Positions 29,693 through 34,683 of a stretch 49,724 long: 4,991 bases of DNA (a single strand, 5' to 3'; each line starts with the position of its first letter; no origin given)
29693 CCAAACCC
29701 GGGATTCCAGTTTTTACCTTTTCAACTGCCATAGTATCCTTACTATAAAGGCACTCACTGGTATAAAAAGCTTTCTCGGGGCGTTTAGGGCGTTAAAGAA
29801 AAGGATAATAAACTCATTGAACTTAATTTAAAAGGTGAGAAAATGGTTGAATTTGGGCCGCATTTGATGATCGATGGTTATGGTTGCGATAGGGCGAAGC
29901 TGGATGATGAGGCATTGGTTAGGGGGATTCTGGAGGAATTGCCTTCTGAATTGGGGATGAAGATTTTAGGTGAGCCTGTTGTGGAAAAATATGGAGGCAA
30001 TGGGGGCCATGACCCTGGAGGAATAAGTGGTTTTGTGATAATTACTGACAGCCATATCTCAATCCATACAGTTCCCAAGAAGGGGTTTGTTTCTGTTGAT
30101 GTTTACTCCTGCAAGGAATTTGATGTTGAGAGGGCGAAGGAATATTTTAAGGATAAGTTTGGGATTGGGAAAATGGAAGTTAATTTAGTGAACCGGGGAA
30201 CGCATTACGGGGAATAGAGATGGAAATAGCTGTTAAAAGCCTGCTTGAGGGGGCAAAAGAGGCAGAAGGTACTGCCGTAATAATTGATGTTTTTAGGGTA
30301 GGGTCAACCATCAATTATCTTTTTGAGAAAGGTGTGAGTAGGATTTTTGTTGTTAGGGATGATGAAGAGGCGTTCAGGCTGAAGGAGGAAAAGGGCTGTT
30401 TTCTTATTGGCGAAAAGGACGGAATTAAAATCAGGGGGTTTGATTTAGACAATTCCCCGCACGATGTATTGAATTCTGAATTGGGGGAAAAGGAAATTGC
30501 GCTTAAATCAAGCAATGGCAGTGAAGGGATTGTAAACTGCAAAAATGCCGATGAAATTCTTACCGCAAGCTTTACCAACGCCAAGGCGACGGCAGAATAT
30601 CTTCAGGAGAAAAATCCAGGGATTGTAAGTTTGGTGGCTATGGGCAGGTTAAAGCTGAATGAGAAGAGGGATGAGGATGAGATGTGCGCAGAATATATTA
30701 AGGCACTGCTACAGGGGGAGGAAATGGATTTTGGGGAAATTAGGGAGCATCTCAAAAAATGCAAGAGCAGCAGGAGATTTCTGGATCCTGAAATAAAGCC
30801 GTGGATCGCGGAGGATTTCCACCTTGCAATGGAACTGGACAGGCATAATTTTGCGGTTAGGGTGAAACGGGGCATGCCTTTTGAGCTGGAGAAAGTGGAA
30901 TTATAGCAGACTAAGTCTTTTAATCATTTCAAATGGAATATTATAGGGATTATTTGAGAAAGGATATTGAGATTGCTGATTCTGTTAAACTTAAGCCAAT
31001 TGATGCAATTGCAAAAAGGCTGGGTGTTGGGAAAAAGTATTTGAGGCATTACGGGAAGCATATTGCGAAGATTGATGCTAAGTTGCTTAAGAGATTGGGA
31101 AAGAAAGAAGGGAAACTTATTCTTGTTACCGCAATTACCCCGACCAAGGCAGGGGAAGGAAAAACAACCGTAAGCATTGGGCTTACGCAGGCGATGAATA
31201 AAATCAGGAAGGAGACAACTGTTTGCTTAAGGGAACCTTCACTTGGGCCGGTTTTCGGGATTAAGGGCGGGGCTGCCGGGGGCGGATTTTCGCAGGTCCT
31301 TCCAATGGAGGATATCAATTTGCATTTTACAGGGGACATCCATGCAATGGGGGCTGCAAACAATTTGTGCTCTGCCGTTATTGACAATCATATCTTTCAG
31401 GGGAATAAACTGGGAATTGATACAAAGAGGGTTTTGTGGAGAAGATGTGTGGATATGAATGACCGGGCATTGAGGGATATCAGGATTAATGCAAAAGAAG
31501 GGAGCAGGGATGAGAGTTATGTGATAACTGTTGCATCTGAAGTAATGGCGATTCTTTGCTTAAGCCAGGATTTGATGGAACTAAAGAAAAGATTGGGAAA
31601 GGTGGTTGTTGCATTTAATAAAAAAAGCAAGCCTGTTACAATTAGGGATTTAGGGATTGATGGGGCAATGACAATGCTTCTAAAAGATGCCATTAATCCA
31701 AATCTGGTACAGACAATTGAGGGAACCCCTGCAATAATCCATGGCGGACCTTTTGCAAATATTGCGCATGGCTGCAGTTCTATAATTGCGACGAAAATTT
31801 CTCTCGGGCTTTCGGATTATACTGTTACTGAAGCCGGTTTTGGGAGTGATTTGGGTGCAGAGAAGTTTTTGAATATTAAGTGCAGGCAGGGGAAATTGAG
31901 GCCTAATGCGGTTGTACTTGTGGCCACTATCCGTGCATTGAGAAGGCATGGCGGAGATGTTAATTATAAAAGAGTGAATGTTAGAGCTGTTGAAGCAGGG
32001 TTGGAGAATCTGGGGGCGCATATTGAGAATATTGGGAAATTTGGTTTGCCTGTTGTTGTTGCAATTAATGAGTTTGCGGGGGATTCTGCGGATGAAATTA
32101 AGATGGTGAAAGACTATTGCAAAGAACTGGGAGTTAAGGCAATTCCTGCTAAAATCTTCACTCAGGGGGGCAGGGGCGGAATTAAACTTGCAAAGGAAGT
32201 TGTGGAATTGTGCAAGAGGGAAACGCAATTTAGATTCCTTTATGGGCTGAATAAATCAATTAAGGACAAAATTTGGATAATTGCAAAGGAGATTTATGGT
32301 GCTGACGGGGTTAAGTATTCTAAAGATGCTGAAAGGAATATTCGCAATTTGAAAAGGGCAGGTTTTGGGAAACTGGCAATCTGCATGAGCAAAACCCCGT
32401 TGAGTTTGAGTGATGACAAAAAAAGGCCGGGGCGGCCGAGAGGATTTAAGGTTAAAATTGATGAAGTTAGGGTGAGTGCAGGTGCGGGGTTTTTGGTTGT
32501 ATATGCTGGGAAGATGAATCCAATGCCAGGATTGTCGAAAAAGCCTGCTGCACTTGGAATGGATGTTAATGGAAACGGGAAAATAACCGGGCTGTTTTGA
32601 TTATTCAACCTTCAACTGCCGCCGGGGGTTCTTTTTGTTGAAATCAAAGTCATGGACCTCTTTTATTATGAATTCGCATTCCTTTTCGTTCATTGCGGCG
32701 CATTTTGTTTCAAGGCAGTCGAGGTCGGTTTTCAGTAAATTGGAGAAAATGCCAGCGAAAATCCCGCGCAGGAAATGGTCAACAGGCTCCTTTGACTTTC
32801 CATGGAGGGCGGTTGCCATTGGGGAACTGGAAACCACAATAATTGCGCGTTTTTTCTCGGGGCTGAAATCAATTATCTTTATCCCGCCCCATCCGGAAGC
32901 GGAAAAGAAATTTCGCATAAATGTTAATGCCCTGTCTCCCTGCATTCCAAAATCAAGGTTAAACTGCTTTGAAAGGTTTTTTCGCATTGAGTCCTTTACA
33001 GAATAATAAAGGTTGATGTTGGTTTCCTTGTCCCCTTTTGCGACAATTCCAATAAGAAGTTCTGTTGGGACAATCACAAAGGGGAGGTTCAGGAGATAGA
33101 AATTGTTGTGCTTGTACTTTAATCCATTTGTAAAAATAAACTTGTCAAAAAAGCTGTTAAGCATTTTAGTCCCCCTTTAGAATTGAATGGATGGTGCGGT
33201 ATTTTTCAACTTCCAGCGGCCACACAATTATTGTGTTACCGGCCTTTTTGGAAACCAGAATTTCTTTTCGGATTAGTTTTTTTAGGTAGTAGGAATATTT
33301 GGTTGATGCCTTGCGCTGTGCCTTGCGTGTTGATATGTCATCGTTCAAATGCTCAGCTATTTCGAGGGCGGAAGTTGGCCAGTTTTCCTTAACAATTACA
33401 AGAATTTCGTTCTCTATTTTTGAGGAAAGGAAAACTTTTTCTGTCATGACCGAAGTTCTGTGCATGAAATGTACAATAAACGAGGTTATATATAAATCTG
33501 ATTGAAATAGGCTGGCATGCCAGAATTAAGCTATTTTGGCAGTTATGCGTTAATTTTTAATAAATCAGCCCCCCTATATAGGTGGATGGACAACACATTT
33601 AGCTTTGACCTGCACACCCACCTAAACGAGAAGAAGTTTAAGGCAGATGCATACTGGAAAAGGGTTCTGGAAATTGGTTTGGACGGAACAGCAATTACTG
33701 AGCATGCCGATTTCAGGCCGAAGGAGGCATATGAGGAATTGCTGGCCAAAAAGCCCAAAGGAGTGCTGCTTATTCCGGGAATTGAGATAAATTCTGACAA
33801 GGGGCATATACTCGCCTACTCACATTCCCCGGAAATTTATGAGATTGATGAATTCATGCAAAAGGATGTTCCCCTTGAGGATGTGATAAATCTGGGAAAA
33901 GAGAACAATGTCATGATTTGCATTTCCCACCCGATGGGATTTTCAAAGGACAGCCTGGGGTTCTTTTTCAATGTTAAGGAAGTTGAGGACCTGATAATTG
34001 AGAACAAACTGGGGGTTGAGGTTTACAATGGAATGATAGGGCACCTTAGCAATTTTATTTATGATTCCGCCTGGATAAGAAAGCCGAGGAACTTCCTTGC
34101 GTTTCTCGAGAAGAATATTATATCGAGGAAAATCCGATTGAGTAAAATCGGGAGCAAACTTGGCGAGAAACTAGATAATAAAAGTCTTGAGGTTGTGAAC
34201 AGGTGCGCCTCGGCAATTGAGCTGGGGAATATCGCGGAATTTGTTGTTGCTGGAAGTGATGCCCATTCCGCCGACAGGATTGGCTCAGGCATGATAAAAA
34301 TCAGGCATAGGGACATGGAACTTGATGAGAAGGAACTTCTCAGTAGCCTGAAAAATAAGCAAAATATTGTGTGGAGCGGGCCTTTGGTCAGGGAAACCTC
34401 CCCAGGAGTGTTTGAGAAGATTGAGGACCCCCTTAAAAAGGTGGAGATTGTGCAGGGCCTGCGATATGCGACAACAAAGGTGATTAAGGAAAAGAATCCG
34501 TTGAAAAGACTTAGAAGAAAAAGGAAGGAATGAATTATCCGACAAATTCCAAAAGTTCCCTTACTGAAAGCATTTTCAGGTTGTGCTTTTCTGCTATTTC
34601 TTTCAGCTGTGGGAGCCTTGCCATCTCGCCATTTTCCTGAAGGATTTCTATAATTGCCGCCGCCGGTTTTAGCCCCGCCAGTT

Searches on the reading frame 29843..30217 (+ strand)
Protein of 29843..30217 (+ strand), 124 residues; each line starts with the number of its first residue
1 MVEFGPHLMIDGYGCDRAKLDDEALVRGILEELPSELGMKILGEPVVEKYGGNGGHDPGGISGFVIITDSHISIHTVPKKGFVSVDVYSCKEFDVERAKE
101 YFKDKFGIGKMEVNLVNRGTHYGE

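Call 3: search_protein_families(library=pfam, proteins=[window:29843-30217:+], max_evalue=0.01)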
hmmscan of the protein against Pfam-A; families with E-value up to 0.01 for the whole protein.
window:29843-30217:+ (124 aa): 1 family
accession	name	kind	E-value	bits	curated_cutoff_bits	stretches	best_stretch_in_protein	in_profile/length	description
PF02675.21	AdoMet_dc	-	1.8e-29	102.6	25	1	7-119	1-107/107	S-adenosylmethionine decarboxylase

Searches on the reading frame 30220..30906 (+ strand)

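Call 3: search_protein_families(library=pfam, proteins=[window:30220-30906:+], max_evalue=0.01)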
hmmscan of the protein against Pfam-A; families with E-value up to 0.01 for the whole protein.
window:30220-30906:+ (228 aa): 1 family
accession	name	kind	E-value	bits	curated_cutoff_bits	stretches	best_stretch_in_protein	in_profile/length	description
PF04029.19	2-ph_phosp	-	2.3e-42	145.1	26.4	1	12-169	10-167/226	2-phosphosulpholactate phosphatase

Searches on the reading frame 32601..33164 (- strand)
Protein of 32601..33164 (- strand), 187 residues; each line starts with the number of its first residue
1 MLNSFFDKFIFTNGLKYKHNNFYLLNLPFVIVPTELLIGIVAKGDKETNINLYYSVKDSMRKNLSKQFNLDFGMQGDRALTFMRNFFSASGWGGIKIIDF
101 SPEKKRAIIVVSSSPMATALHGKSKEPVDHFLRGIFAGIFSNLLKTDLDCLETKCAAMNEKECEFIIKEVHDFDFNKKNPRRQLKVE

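Call 3: search_protein_families(library=pfam, proteins=[window:32601-33164:-], max_evalue=0.01)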
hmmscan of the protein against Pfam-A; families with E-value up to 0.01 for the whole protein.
window:32601-33164:- (187 aa): 1 family
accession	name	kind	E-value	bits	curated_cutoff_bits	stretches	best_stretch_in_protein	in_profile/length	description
PF02830.23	V4R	-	1.6e-13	51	31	1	120-168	13-61/62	V4R domain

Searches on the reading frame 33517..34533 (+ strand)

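Call 36: search_protein_families(library=pfam, proteins=[window:33517-34533:+], max_evalue=0.00001)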
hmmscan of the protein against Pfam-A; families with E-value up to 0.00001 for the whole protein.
window:33517-34533:+ (338 aa): 1 family
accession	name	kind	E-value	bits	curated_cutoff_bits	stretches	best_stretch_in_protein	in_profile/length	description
PF13263.12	PHP_C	-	1.6e-06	28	21.3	1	243-282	18-55/56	PHP-associated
